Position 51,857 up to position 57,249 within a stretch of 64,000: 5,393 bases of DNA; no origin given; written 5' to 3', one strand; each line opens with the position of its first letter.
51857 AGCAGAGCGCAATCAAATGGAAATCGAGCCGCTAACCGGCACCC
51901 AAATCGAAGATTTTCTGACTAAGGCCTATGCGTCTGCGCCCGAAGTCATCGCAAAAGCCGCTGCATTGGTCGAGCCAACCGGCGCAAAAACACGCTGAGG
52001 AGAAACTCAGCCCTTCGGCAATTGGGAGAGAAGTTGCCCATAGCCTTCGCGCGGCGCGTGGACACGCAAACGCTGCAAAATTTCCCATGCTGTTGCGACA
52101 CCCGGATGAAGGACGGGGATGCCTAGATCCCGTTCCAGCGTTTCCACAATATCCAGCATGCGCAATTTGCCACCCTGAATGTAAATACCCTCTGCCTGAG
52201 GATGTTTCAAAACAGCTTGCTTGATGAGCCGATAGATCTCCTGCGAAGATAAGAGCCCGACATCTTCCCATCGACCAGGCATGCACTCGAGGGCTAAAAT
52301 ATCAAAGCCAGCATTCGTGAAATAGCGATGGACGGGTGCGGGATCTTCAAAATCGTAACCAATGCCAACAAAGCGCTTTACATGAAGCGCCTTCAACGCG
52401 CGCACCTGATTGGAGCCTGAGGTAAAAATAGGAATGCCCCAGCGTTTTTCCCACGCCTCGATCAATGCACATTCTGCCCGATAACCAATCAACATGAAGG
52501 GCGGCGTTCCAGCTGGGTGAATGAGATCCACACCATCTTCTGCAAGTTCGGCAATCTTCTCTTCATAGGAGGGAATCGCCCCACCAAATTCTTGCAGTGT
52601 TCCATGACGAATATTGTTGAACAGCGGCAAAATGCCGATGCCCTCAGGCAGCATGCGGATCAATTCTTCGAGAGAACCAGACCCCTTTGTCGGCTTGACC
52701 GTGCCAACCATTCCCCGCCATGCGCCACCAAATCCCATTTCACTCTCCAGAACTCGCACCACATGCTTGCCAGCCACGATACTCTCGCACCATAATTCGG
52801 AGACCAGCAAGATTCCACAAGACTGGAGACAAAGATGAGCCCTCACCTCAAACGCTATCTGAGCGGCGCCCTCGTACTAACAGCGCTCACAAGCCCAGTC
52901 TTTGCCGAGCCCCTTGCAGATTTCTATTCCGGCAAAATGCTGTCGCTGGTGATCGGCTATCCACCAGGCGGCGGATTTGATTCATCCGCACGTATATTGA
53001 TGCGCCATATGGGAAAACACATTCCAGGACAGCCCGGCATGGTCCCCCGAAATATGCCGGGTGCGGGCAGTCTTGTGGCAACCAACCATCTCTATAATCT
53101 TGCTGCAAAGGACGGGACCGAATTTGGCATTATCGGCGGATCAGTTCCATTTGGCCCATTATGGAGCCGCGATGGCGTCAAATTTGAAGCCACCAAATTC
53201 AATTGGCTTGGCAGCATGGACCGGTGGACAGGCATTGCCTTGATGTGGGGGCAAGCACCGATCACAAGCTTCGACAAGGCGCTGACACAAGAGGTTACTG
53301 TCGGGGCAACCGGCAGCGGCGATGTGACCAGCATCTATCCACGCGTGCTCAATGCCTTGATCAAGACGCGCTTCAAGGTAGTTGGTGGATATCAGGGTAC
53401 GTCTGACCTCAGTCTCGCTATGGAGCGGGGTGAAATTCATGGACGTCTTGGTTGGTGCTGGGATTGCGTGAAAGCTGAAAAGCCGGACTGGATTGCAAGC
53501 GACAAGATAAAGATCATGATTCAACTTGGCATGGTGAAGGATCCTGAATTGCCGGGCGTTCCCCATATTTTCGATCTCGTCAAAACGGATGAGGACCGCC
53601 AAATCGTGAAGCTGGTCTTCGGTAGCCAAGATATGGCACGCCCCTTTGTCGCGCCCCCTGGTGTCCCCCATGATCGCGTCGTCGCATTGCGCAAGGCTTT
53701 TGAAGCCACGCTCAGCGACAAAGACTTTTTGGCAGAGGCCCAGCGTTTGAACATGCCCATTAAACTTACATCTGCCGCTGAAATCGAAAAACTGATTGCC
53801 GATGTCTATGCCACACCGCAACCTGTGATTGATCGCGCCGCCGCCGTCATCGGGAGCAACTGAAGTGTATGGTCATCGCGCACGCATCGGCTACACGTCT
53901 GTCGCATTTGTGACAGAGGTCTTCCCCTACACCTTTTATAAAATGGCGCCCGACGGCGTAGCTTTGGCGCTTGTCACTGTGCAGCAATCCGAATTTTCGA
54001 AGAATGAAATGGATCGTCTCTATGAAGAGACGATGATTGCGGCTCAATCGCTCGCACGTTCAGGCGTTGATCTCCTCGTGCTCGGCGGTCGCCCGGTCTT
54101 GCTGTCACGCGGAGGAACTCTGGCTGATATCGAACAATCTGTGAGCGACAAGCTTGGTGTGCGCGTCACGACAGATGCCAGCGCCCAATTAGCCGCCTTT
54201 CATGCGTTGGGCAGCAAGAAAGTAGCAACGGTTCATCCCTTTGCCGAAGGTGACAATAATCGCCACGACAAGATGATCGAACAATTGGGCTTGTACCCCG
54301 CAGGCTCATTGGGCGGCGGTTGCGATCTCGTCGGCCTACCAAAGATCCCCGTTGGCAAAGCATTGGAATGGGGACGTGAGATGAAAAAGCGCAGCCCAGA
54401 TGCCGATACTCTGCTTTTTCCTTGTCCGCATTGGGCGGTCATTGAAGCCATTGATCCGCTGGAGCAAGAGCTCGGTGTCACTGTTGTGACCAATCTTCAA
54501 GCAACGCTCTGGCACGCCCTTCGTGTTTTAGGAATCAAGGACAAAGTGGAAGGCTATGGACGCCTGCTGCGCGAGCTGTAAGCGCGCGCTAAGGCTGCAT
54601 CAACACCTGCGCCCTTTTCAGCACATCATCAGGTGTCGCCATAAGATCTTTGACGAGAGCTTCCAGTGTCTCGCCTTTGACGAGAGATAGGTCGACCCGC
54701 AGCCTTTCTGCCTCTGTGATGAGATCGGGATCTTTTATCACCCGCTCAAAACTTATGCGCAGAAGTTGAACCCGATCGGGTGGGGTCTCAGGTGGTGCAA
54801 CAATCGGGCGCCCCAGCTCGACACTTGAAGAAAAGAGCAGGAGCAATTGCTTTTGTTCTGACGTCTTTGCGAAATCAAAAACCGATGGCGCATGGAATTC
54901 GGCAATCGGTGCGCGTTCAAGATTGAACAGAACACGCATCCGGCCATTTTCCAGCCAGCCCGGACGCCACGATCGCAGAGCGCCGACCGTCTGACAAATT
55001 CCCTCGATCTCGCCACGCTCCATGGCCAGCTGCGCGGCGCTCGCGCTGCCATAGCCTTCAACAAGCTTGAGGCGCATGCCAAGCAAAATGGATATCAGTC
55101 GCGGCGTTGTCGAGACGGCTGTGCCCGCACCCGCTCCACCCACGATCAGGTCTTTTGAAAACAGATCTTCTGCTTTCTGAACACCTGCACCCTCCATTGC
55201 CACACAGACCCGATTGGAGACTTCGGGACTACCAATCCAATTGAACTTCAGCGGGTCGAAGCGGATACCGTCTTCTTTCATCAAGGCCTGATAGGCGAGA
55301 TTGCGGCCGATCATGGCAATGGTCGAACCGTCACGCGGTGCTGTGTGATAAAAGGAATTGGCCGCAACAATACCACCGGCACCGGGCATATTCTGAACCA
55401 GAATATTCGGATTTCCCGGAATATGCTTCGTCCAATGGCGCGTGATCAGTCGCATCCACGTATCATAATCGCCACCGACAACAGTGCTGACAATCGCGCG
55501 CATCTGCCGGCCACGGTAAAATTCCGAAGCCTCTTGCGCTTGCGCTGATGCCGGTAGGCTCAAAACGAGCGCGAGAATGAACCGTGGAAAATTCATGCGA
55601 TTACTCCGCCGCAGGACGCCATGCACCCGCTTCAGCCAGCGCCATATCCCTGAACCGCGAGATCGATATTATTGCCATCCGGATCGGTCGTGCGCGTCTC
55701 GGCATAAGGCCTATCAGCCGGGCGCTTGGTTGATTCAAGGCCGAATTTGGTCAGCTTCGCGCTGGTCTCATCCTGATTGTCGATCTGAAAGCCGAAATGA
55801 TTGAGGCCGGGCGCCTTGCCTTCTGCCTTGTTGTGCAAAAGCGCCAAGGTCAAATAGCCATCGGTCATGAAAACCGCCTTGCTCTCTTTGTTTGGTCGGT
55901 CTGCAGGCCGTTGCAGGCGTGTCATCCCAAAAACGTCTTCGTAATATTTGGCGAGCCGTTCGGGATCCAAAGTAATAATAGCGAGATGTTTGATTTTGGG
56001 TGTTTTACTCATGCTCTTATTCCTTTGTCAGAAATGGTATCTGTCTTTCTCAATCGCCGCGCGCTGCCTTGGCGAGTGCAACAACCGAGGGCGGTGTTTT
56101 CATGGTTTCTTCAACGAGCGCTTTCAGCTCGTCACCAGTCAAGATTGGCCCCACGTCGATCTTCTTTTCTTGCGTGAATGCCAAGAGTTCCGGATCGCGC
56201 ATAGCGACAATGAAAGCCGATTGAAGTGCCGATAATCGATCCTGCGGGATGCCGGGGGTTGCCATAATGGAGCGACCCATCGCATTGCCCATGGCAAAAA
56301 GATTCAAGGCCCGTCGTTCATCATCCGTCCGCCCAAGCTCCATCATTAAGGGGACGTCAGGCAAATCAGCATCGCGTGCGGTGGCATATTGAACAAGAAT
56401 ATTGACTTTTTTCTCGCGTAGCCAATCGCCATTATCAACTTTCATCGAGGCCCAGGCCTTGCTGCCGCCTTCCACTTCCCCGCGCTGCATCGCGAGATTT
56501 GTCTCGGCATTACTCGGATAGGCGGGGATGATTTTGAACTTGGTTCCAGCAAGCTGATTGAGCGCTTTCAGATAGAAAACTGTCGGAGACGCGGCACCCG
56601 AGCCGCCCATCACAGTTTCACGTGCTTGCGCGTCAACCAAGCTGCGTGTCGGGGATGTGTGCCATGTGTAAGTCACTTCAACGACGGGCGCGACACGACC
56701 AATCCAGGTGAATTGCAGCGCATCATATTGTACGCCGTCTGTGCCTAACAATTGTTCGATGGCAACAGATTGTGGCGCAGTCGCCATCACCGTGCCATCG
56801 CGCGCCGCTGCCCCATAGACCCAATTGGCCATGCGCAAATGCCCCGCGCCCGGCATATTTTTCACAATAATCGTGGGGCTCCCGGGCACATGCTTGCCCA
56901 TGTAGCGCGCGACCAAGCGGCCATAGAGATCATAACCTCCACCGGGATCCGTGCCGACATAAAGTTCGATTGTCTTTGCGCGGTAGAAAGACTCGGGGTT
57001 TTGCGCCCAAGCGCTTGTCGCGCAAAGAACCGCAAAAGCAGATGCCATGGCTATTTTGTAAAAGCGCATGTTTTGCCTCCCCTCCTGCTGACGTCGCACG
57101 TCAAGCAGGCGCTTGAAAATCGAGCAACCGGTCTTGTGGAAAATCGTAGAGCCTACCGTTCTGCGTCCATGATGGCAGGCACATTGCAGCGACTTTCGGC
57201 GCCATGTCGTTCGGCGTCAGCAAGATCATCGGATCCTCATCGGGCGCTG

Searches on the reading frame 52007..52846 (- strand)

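Call 76: search_protein_families(library=pfam, proteins=[window:52007-52846:-], max_evalue=0.0001)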
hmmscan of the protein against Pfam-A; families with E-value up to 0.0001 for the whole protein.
window:52007-52846:- (279 aa): 1 family
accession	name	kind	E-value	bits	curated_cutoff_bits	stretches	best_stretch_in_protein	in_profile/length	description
PF17645.6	Amdase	-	2.9e-19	70.1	25.9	1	86-273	39-228/228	Arylmalonate decarboxylase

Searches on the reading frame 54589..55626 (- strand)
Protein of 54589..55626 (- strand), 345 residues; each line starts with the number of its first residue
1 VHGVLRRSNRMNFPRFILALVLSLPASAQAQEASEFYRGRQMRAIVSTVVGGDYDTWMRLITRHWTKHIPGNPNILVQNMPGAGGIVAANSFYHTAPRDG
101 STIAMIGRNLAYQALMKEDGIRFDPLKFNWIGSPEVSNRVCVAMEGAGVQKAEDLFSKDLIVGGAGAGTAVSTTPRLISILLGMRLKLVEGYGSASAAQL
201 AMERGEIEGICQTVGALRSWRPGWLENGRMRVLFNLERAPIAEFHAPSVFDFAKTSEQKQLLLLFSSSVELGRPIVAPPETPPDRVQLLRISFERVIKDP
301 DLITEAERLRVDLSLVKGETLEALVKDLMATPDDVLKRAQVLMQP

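Call 76: search_protein_families(library=pfam, proteins=[window:54589-55626:-], max_evalue=0.0001)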
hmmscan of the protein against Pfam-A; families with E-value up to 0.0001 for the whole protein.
window:54589-55626:- (345 aa): 1 family
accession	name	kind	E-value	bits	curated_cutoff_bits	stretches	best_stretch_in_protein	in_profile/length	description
PF03401.19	TctC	-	2.6e-06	27.6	27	1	75-326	17-259/274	Tripartite tricarboxylate transporter family receptor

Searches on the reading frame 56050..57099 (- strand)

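Call 76: search_protein_families(library=pfam, proteins=[window:56050-57099:-], max_evalue=0.0001)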
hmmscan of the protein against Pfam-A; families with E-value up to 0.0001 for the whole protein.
window:56050-57099:- (349 aa): 1 family
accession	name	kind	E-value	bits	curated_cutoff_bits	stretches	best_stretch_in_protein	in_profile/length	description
PF03401.19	TctC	-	1.8e-08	34.7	27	1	75-317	15-247/274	Tripartite tricarboxylate transporter family receptor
